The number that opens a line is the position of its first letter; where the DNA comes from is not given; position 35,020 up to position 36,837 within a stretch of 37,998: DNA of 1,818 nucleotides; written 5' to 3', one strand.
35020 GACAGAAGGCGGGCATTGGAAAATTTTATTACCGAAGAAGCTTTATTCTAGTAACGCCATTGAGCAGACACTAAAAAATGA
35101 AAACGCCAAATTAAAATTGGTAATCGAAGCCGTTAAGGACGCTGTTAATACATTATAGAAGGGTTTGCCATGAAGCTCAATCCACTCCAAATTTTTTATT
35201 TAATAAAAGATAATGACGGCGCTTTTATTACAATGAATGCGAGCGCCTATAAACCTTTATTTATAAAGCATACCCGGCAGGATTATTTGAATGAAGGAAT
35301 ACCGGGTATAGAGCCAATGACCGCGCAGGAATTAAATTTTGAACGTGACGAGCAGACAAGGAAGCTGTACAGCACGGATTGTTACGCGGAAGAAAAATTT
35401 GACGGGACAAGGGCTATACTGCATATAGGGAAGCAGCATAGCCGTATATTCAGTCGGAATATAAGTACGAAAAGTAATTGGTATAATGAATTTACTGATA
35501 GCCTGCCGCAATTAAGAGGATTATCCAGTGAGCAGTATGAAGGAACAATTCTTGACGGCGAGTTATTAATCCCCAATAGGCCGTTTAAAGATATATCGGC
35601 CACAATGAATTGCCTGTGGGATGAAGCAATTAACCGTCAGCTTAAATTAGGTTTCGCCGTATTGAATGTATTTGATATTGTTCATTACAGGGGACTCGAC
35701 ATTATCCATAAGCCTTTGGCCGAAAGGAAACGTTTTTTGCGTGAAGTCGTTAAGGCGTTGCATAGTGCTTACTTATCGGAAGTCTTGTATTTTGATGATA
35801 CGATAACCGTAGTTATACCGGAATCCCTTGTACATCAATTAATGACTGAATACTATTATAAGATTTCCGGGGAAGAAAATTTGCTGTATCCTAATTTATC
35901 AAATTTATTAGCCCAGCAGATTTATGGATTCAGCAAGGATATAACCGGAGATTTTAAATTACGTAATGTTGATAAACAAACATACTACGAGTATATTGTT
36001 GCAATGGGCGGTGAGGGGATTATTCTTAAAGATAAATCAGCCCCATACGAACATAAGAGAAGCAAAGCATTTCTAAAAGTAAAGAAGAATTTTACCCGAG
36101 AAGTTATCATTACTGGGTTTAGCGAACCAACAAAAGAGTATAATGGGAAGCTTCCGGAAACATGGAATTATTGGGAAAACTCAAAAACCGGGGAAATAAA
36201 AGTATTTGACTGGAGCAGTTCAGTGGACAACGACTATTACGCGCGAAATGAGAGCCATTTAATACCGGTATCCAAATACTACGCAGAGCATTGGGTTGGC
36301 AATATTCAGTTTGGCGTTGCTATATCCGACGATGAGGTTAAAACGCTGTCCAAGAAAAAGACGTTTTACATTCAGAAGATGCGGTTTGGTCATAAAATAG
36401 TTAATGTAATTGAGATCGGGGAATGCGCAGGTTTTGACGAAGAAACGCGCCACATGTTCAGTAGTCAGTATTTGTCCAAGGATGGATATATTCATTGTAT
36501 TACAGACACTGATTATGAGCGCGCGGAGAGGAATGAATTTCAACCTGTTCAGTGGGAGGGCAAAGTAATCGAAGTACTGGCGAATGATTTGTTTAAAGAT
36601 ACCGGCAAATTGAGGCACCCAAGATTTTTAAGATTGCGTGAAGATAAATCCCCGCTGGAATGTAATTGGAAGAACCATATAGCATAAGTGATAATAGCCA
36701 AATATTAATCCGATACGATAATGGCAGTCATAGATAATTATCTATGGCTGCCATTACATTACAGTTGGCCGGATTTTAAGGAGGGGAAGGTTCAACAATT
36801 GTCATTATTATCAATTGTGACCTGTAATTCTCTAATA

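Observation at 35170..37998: Convergent ATP-dependent DNA ligase and large HNH nuclease as island cargo: candidate nick/cut-and-seal defence or counter-defence module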

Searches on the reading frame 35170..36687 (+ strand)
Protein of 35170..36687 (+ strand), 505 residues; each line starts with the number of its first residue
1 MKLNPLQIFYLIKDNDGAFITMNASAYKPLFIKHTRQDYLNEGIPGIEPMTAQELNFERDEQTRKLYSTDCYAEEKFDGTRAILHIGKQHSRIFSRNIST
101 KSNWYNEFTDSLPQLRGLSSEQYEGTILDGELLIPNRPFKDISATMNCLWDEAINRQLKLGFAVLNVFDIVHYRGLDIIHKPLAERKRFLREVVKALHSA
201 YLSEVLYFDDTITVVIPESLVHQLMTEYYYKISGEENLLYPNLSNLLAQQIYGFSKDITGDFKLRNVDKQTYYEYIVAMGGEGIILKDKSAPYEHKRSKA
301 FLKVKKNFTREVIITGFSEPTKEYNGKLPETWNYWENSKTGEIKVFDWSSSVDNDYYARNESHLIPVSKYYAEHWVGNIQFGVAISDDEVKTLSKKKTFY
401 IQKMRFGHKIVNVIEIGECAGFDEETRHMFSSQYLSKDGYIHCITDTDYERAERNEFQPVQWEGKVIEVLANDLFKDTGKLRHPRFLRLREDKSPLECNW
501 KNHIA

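Call 3: search_protein_families(library=pfam, proteins=[window:35170-36687:+], max_evalue=0.01)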
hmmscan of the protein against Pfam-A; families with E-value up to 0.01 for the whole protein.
window:35170-36687:+ (505 aa): 4 families
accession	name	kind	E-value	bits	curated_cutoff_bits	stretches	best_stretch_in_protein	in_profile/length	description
PF01068.26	DNA_ligase_A_M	-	1.4e-24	87.3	26.2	2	49-204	1-157/204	ATP dependent DNA ligase domain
PF01331.24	mRNA_cap_enzyme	-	1.7e-07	31.7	29.6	1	56-190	4-117/194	mRNA capping enzyme, catalytic domain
PF09414.15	RNA_ligase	-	0.00038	21.1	27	1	72-304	4-170/171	RNA ligase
PF04679.21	DNA_ligase_A_C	-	0.0005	20.9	27.5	1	421-493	27-94/94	ATP dependent DNA ligase C terminal region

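Call 4: search_protein_families(library=padloc, proteins=[window:35170-36687:+], max_evalue=0.01)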
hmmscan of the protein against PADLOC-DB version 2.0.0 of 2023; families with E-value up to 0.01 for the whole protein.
window:35170-36687:+ (505 aa): 0 families

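Call 5: search_protein_families(library=phrogs, proteins=[window:35170-36687:+], max_evalue=0.01)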
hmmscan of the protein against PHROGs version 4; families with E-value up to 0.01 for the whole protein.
window:35170-36687:+ (505 aa): 2 families
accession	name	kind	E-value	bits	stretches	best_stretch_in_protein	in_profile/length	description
phrog_114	-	DNA, RNA and nucleotide metabolism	6.3e-43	148.2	1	44-494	218-502/634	ATP-dependent DNA ligase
phrog_30362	-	DNA, RNA and nucleotide metabolism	0.0039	18.2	0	271-318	6-53/144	DNA ligase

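Call 7: find_encoding_contigs(protein=window:35170-36687:+, flank=10000, max_places=10)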
Protein window:35170-36687:+ (505 aa): no gene with exactly this product is on record in the collection.

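Call 17: find_homologous_proteins(query=window:35170-36687:+)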
Query window:35170-36687:+ (505 aa): 586 proteins with E <= 0.001 among 5215 candidates; the best 120 are listed.
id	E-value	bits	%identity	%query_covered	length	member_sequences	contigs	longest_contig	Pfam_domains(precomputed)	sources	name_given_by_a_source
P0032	0.0e+0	1171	100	100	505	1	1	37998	PF01331.26,PF01068.27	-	-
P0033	1.1e-214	732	63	100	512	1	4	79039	PF09414.16,PF01068.27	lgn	-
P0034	6.0e-213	726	64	100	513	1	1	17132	PF09414.16,PF01068.27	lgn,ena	-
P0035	1.3e-128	448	46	98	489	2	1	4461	PF09414.16,PF01068.27,PF04679.22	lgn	-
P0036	2.2e-124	434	47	95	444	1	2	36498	PF01331.26,PF09414.16,PF01068.27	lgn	-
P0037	1.9e-123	431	45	95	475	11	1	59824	PF01331.26,PF09414.16,PF01068.27,PF04679.22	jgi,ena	-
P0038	3.3e-119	417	44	94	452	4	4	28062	PF01331.26,PF01068.27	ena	-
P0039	9.6e-118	412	43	90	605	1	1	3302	PF01068.27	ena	-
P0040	1.2e-111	392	43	95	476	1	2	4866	PF09414.16,PF01068.27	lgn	-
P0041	1.3e-111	392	42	90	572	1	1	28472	PF01068.27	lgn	-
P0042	4.0e-111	390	44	94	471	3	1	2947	PF01331.26,PF09414.16,PF01068.27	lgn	-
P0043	8.8e-111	389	45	94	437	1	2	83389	PF01068.27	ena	-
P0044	1.5e-110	388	44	95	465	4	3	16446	PF01068.27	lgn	-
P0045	1.8e-110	388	43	98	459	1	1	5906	PF01068.27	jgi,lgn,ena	-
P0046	1.9e-110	388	43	97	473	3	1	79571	PF01331.26,PF01068.27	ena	-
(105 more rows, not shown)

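Call 18: find_encoding_contigs(protein=P0033, flank=10000, max_places=4)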
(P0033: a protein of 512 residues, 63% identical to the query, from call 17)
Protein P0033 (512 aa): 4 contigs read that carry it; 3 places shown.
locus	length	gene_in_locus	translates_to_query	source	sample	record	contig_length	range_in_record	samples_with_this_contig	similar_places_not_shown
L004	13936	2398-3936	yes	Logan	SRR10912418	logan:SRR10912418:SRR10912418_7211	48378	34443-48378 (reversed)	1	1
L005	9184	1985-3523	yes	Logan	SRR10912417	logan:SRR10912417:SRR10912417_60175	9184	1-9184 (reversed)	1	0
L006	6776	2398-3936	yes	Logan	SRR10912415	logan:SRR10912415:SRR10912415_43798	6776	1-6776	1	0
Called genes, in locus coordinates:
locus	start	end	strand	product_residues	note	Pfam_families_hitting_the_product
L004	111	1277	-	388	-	PF14659:Phage_int_SAM_3 (weak), PF00589:Phage_integrase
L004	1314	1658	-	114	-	PF01381:HTH_3 (weak), PF13443:HTH_26 (weak)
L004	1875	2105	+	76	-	-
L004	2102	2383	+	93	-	-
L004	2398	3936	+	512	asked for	PF01068:DNA_ligase_A_M, PF09414:RNA_ligase (weak)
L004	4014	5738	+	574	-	PF03237:Terminase_6N (weak)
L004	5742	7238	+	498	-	PF05133:SPP1_portal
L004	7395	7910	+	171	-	PF13274:SocA_Panacea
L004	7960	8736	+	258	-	-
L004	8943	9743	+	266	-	-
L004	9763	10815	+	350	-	PF13252:Phage_capsid_3 (faint), PF25209:Phage_capsid_4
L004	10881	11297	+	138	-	-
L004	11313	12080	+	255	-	PF00041:fn3 (weak)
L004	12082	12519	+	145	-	-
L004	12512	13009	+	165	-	-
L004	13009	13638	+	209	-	-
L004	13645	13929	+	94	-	-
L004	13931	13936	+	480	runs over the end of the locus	PF17481:Phage_sheath_domII (faint), PF04984:Phage_sheath_1, PF17482:Phage_sheath_1C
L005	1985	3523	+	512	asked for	PF01068:DNA_ligase_A_M, PF09414:RNA_ligase (weak)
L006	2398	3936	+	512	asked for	PF01068:DNA_ligase_A_M, PF09414:RNA_ligase (weak)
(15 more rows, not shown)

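Call 19: find_encoding_contigs(protein=P0034, flank=10000, max_places=3)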
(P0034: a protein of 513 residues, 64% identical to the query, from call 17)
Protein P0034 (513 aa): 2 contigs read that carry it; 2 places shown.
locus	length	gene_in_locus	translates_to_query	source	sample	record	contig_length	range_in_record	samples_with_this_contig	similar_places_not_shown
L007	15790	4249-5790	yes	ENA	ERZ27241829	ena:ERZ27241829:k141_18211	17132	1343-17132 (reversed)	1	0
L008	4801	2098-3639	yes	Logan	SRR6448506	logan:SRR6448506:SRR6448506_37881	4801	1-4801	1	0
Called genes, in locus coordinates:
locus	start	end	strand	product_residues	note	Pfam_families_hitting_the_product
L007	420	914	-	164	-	PF13328:HD_4 (weak)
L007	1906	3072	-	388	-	PF00589:Phage_integrase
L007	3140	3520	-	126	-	PF13443:HTH_26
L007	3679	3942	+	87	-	PF01381:HTH_3 (weak)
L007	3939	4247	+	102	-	-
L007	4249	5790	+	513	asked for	PF01068:DNA_ligase_A_M, PF09414:RNA_ligase (faint)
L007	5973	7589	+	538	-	PF03237:Terminase_6N (weak)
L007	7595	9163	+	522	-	PF05133:SPP1_portal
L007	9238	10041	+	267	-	-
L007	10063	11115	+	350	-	PF13252:Phage_capsid_3 (faint)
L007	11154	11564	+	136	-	-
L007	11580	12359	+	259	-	PF00041:fn3 (faint)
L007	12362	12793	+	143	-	-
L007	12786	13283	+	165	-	-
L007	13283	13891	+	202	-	-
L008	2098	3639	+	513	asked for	PF01068:DNA_ligase_A_M, PF09414:RNA_ligase (faint)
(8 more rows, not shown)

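Call 26: search_protein_families(library=ncbifam, proteins=[window:35170-36687:+], max_evalue=0.01)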
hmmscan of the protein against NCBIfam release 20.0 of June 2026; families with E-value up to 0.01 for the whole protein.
window:35170-36687:+ (505 aa): 13 families
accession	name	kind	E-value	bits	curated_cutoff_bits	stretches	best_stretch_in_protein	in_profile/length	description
TIGR02779.1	NHEJ_ligase_lig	equivalog_domain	1.8e-28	99.6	227.75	2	66-201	11-135/302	non-homologous end-joining DNA ligase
TIGR02776.1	NHEJ_ligase_prk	equivalog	7.7e-25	87.8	373.2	2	72-200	8-125/587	DNA ligase D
TIGR00574.1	dnl1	superfamily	3e-24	85.6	217.8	2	47-198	170-320/527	ATP-dependent DNA ligase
NF007211.0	PRK09633.1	equivalog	4.3e-18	65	774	2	68-226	15-175/610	DNA ligase D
NF004628.0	PRK05972.1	subfamily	1e-16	60.3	895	2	70-209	260-388/870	ATP-dependent DNA ligase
NF041331.1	LigA_Halo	equivalog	2e-15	56.3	830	1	72-213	250-388/552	ATP-dependent DNA ligase LigA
NF002868.0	PRK03180.1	equivalog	1.4e-14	53.7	641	2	46-198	183-330/509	ATP-dependent DNA ligase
NF005796.0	PRK07636.1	subfamily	1.5e-14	53.8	337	2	69-196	18-134/275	ATP-dependent DNA ligase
NF007210.0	PRK09632.1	equivalog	8.8e-14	50.7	989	1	43-206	474-617/781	ATP-dependent DNA ligase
NF006078.0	PRK08224.1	equivalog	3.4e-12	46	296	1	71-203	26-154/350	ATP-dependent DNA ligase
NF006701.0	PRK09247.1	equivalog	4e-12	45.8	543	1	60-203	216-358/540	ATP-dependent DNA ligase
NF006592.0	PRK09125.1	equivalog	4.5e-12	45.6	200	1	270-328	166-224/283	DNA ligase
TIGR04120.1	DNA_lig_bact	equivalog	9.7e-11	41.3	400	1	49-203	204-349/526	cisplatin damage response ATP-dependent DNA ligase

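Call 46: search_dna_similar(query=window:35170-36687:+, collection=phages, mode=protein, max_rows=20)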
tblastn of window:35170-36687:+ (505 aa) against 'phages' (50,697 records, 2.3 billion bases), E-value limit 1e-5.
Records with a match: 7; places in all: 7; records where one place covers at least 80% of the query: 7.
Best place of each record, by identity: <60% 7.
By first word of the organism name: Bacillus 3; Brevibacillus 3; Alicyclobacillus 1.
By host as written in the record: Brevibacillus laterosporus 3; Bacillus cereus 2; Bacillus pumilus strain 145 1; Alicyclobacillus acidoterrestris strain KKP 3133 1.
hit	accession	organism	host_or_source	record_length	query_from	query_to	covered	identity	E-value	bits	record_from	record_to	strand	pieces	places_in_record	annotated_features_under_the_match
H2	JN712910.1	Bacillus phage BCD7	Bacillus cereus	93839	47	504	91%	28.8%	2e-37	152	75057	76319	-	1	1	putative ATP-dependent DNA ligase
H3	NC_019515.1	Bacillus phage BCD7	Bacillus cereus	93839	47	504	91%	28.8%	2e-37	152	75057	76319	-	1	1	putative ATP-dependent DNA ligase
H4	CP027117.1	Bacillus phage EZ-2018a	Bacillus pumilus strain 145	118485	37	498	91%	27.3%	4e-30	131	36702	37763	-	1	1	record has no annotation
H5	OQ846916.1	Alicyclobacillus phage KKP_3916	Alicyclobacillus acidoterrestris strain ...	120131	44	498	90%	26.0%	9e-32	135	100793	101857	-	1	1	hypothetical protein (x2)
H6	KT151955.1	Brevibacillus phage Jenst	Brevibacillus laterosporus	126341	60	498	87%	26.0%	1e-22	108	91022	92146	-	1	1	putative ATP-dependent DNA ligase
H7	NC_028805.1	Brevibacillus phage Jenst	Brevibacillus laterosporus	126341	60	498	87%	26.0%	1e-22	108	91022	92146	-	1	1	putative ATP-dependent DNA ligase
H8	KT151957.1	Brevibacillus phage SecTim467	Brevibacillus laterosporus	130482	60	498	87%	26.0%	1e-22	108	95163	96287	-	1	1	hypothetical protein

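Call 51: find_related_loci(query=window:35170-36687:+, collection=viral_contigs, flank=8000)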
Query window:35170-36687:+ (505 aa) in viral_contigs; peptide patterns used: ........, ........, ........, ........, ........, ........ (x = any residue, [..] = any of these).
No stretch of DNA in the collection matches any of the patterns.

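Call 53: find_related_loci(query=A3, collection=viral_contigs, flank=8000)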
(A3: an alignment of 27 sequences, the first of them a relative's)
Query A3 (505 aa) in viral_contigs; peptide patterns used: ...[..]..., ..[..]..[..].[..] (x = any residue, [..] = any of these).
185 stretches matched a pattern; 57 encode a relative of the query (tblastn E <= 1e-3); 56 distinct loci.
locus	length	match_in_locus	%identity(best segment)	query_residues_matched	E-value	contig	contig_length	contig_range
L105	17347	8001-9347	41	20-505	5e-113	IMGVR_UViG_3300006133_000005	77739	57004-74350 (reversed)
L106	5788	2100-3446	41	20-505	3e-113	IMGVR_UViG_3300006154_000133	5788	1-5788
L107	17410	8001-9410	41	43-504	5e-111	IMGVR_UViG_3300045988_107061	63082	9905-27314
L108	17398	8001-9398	41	8-505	5e-111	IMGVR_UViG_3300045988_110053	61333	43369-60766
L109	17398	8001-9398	41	8-505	8e-111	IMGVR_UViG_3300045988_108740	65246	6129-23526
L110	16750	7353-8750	41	8-505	5e-111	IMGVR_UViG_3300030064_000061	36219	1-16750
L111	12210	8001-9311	41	24-505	3e-110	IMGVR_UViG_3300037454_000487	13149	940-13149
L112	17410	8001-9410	40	43-504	1e-109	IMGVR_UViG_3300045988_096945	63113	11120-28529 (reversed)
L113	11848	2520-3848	41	27-505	3e-109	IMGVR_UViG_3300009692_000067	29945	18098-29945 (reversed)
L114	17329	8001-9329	42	27-505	2e-108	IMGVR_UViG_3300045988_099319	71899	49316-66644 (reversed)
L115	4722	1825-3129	41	37-504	3e-108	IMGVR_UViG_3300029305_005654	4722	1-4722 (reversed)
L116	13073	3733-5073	40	28-505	4e-105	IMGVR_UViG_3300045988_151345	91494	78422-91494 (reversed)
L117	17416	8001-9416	40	43-504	3e-104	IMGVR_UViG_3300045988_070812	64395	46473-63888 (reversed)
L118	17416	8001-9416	40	43-504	2e-104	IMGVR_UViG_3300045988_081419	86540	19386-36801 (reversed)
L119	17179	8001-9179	41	35-504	2e-104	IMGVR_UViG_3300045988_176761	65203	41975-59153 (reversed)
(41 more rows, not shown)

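Call 68: search_protein_families(library=pfam, proteins=[L105:2559-3203:+, L105:3145-3765:+, L105:3781-4953:+, L105:4950-5303:+, L105:5526-5861:+, L105:5947-6996:+, L105:7079-7633:+, L105:7630-7992:+, L107:9426-9887:+, L004:4014-5738:+], max_evalue=0.001)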
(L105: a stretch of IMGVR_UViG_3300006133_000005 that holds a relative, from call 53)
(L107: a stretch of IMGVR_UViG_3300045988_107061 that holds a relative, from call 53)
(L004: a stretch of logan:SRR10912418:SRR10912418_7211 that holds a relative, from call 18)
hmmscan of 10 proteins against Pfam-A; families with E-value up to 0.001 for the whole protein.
L105:2559-3203:+ (214 aa): 1 family
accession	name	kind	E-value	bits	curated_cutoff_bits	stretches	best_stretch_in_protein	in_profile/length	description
PF07486.17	Hydrolase_2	-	7.9e-12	46.1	27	1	135-205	5-74/100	Cell Wall Hydrolase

L105:3145-3765:+ (206 aa): 1 family
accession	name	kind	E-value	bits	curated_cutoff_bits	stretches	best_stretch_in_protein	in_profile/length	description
PF07866.17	DUF1653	-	1.4e-13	51.4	23.5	1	36-100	1-61/62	Protein of unknown function (DUF1653)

L105:3781-4953:+ (390 aa): 1 family
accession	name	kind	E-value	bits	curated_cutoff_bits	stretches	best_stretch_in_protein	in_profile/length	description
PF06067.16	DUF932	-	8.6e-07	29.4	23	1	168-301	3-142/227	Domain of unknown function (DUF932)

L105:4950-5303:+ (117 aa): 0 families

L105:5526-5861:+ (111 aa): 0 families

L105:5947-6996:+ (349 aa): 3 families
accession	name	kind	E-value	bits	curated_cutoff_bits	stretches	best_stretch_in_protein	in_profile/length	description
PF02037.33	SAP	-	1.2e-10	41.1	23.9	1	80-114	2-36/37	SAP domain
PF07647.24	SAM_2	-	0.00068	20.2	20.5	0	76-111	31-63/66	SAM domain (Sterile alpha motif)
PF24224.1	DUF7440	-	0.00082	20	25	0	74-111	68-104/110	Family of unknown function (DUF7440)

L105:7079-7633:+ (184 aa): 0 families

L105:7630-7992:+ (120 aa): 0 families

L107:9426-9887:+ (153 aa): 3 families
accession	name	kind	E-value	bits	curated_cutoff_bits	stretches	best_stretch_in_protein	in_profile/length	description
PF11672.13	DUF3268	-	9.5e-52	174.9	28.4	1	15-132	3-120/121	zinc-finger-containing domain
PF01396.24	Zn_ribbon_Top1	-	3.2e-05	24.1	32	0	15-53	2-32/39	Topoisomerase DNA binding C4 zinc finger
PF03119.21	DNA_ligase_ZBD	-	0.00065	20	25.8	0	16-53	1-27/27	NAD-dependent DNA ligase C4 zinc finger domain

L004:4014-5738:+ (574 aa): 1 family
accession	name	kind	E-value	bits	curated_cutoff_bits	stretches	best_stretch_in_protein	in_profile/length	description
PF03237.21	Terminase_6N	-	2.1e-07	31.2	22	1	89-324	3-212/215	Terminase large subunit, T4likevirus-type, N-terminal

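Call 90: search_solved_structures(query=window:35170-36687:+, max_evalue=0.001)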
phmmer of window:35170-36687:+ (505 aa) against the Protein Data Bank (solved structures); distinct sequences matched with E-value up to 0.001: 27.
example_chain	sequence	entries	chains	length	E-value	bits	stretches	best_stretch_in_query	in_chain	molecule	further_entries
2hiv_A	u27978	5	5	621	6.3e-09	38.3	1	43-196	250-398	Thermostable DNA ligase | DNA ligase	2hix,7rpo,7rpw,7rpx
10ye_L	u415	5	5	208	4.1e-08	35.6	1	48-196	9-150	DNA ligase 3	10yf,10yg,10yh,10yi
7l34_A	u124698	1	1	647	4.7e-08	35.4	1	40-193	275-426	DNA ligase 1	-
9bs4_A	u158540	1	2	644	9.2e-08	34.4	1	40-193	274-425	DNA ligase 1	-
6p0b_A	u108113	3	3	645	9.2e-08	34.4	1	40-193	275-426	DNA ligase 1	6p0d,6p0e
7kr3_A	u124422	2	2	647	9.3e-08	34.4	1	40-193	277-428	DNA ligase 1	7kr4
7sum_A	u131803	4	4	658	9.9e-08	34.3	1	40-193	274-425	DNA ligase 1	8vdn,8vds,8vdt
9yhu_A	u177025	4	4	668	1e-07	34.2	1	40-193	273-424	DNA ligase 1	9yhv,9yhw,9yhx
7sx5_A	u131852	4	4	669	1e-07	34.2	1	40-193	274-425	DNA ligase 1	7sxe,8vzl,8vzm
9nys_A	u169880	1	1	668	1.1e-07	34.2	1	40-193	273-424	DNA ligase 1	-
9bs3_A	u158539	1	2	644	1.3e-07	34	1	40-193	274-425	DNA ligase 1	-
6p09_A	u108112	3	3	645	1.3e-07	34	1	40-193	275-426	DNA ligase 1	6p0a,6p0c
7l35_A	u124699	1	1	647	1.3e-07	33.9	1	40-193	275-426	DNA ligase 1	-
9yhy_A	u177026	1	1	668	1.4e-07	33.8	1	40-193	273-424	DNA ligase 1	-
1x9n_A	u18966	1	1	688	1.6e-07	33.6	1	40-193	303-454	DNA ligase I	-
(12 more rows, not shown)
